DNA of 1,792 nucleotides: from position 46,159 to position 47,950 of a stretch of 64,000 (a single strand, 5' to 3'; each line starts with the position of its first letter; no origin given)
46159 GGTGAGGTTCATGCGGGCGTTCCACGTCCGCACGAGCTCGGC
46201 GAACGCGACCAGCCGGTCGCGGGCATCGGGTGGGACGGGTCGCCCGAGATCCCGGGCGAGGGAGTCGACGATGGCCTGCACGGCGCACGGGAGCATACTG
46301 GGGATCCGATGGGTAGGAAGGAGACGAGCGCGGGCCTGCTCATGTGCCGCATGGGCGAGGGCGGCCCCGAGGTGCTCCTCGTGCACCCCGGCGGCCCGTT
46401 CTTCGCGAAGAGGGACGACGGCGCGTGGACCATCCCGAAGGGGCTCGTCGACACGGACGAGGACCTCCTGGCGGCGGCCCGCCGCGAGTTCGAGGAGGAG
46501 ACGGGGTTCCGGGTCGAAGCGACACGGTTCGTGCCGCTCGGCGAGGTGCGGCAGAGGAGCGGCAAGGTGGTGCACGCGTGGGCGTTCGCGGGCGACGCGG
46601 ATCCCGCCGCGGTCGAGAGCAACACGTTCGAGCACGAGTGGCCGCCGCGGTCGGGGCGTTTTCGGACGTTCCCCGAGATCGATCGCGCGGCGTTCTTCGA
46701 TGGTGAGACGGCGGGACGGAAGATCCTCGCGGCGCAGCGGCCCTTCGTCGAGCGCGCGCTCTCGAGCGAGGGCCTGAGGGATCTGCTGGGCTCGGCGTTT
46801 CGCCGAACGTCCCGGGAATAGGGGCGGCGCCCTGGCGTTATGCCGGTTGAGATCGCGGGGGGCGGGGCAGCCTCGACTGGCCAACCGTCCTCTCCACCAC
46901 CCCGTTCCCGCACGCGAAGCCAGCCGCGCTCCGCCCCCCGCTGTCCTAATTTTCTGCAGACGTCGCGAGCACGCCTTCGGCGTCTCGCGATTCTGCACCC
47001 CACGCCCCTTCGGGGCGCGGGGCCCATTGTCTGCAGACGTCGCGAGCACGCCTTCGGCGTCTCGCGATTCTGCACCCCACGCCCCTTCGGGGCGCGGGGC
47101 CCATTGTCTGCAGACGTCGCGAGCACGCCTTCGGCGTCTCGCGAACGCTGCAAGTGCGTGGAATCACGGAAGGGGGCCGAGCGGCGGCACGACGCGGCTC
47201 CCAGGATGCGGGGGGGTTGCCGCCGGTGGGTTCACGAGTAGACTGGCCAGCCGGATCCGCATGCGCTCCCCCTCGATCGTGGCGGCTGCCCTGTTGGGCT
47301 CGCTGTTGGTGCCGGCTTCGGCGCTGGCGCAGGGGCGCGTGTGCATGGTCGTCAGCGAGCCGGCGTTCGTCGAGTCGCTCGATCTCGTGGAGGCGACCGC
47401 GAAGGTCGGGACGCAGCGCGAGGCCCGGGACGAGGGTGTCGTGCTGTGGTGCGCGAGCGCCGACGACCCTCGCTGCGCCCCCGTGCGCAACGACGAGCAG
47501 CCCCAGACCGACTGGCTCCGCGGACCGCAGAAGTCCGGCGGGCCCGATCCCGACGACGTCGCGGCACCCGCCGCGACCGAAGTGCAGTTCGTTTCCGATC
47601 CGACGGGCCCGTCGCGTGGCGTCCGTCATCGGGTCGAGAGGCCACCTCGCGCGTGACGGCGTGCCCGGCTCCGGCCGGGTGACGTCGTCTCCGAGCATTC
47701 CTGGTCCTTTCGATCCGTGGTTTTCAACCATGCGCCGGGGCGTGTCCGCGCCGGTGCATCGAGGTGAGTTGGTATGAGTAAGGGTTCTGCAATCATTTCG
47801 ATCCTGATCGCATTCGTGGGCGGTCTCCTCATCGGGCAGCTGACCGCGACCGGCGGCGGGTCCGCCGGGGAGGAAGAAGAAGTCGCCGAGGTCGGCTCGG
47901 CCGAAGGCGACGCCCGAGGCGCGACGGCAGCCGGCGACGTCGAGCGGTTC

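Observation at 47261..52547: Locus with two paralogous triple-DsbA (6x CPFC) proteins flanking a Cys-free membrane protein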

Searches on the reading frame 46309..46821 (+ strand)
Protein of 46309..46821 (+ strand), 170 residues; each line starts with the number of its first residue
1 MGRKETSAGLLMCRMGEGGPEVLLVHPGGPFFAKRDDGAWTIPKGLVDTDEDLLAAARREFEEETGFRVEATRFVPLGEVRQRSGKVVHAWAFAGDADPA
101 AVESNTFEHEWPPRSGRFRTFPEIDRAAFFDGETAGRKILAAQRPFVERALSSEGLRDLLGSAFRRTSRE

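Call 26: search_protein_families(library=pfam, proteins=[window:46309-46821:+], max_evalue=0.001)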
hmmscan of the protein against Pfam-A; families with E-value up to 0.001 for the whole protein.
window:46309-46821:+ (170 aa): 1 family
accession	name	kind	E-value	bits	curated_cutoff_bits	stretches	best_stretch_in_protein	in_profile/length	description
PF00293.34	NUDIX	-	4.7e-14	53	21.1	1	7-91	5-91/134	NUDIX domain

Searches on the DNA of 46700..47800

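Call 47: search_rna_families(source=window, start=46700, end=47800, threshold=evalue, max_evalue=1)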
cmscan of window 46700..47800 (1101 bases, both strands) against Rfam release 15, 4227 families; matches with E-value up to 1: 1.
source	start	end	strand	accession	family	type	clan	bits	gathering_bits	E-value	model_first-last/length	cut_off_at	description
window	46931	47036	+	RF01719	Pseudomon-1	Gene; sRNA;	-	21.3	50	0.15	1-116/116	no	Pseudomon-1/ErsA RNA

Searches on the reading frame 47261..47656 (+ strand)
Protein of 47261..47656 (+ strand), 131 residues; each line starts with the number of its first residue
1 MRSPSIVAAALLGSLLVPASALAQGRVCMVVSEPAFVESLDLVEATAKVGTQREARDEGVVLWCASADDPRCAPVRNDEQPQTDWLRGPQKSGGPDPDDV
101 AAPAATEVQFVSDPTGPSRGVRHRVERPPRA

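Call 3: search_protein_families(library=pfam, proteins=[window:47261-47656:+], max_evalue=0.01)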
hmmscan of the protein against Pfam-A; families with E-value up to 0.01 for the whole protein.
window:47261-47656:+ (131 aa): 0 families

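Call 4: search_protein_families(library=ncbifam, proteins=[window:47261-47656:+], max_evalue=0.01)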
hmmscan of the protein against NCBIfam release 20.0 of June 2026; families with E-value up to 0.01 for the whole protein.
window:47261-47656:+ (131 aa): 0 families

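Call 60: find_homologous_proteins(query=A3, max_evalue=0.001)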
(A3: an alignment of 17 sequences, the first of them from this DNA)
Query A3 (17 sequences) (131 aa, profile of the alignment): 97 proteins with E <= 0.001 among 8000 candidates.
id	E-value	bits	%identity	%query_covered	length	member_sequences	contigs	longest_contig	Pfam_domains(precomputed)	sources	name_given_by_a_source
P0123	3.1e-34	136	26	100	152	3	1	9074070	-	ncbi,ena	-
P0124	2.7e-30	123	71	13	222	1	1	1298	-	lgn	-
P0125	5.2e-29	119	35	53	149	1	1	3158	-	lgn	-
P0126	1.6e-28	117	29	99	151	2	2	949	-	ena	-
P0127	4.5e-28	116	27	99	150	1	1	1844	-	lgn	-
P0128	1.1e-27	115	38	54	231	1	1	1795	-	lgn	-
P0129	4.0e-27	113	29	99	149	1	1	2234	-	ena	-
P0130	3.6e-25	107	31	58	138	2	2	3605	-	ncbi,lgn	-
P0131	9.1e-24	102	100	100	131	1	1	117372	-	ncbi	-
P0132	1.7e-21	95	81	12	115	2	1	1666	-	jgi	-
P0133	3.0e-21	94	30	54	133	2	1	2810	-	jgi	jgi:hypothetical protein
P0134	2.6e-20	91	30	53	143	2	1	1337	-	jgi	jgi:hypothetical protein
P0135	3.2e-18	84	28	54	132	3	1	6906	-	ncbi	ncbi:MAG: hypothetical protein ABW352_01865 [Polyangiales bacterium]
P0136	3.9e-17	81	27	53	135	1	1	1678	-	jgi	jgi:hypothetical protein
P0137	1.2e-16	79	31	76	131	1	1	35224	-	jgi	jgi:hypothetical protein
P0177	9.9e-11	60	32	56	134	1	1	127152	-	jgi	jgi:hypothetical protein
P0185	1.0e-9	57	39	57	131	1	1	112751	-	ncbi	-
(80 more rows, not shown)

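Call 61: find_encoding_contigs(protein=P0177, flank=6000, max_places=1)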
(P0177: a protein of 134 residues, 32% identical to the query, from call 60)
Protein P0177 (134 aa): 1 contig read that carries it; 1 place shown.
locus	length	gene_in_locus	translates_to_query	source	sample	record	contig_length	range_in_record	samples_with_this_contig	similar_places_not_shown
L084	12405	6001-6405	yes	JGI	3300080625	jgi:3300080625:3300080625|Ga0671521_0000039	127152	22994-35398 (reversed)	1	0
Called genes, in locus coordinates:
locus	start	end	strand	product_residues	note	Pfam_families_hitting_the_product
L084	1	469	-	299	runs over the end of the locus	-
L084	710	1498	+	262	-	PF20582:UPF0758_N, PF04002:RadC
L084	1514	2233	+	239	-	PF00825:Ribonuclease_P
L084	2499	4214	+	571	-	PF14849:YidC_periplas (weak), PF02096:60KD_IMP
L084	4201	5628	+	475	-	PF13083:KH_KhpA-B, PF01424:R3H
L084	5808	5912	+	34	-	-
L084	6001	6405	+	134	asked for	-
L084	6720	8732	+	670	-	PF01323:DSBA, PF13098:Thioredoxin_2 (weak), PF13462:Thioredoxin_4, PF13098:Thioredoxin_2 (weak), PF13462:Thioredoxin_4, PF01323:DSBA, PF13462:Thioredoxin_4, PF01323:DSBA, +6 more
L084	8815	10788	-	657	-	PF01627:Hpt, PF02518:HATPase_c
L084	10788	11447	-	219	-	-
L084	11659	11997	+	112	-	PF09723:Zn_ribbon_8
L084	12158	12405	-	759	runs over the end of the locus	PF00580:UvrD-helicase, PF01443:Viral_helicase1 (faint), PF13245:AAA_19, PF13604:AAA_30 (faint), PF13361:UvrD_C, PF13538:UvrD_C_2 (weak), PF21196:PcrA_UvrD_tudor (faint)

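Call 62: find_encoding_contigs(protein=P0185, flank=6000, max_places=1)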
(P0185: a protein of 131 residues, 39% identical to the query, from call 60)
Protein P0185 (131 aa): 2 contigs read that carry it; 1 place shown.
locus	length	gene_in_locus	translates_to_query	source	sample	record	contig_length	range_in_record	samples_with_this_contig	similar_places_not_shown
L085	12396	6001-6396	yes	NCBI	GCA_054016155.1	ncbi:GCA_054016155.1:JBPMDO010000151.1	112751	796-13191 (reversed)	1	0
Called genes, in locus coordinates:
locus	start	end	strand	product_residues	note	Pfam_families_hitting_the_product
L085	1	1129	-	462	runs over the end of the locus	PF01011:PQQ (faint), PF13570:Beta-prop_ACSF4, PF25292:Beta-prop_CGLA (faint), PF13360:PQQ_2, PF13570:Beta-prop_ACSF4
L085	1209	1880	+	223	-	PF20582:UPF0758_N, PF04002:RadC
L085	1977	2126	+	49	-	PF00468:Ribosomal_L34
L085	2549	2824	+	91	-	PF01809:YidD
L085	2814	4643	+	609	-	PF14849:YidC_periplas, PF02096:60KD_IMP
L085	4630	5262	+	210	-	PF13083:KH_KhpA-B, PF07650:KH_2 (faint), PF01424:R3H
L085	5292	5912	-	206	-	PF02527:GidB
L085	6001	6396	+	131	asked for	-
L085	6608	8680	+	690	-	PF01323:DSBA, PF13098:Thioredoxin_2 (faint), PF13462:Thioredoxin_4, PF13743:Thioredoxin_5 (faint), PF18402:Thioredoxin_14 (faint), PF13462:Thioredoxin_4, PF01323:DSBA, PF13462:Thioredoxin_4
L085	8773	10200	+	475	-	PF00171:Aldedh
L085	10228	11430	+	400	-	PF01734:Patatin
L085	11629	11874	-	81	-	-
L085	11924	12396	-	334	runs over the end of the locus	-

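Call 78: predict_structure(alignment_id=A4)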
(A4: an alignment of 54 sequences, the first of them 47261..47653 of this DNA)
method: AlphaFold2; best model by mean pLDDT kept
length: 131 residues; sequences in the alignment: 54
mean_pLDDT: 59.8   pTM: 0.22
mean pLDDT of the five models: 59.8, 59.1, 59.0, 58.3, 57.4
residues with pLDDT >= 90: 0; 70-90: 16; 50-70: 107; < 50: 8
segments of 3 or more residues with pLDDT < 50: none
pLDDT, mean of each block of 10 residues (from residue 1): 54 58 59 58 52 54 77 70 62 60 58 52 63 66
secondary structure, 60 per line:
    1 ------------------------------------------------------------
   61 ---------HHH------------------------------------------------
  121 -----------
elements in order:
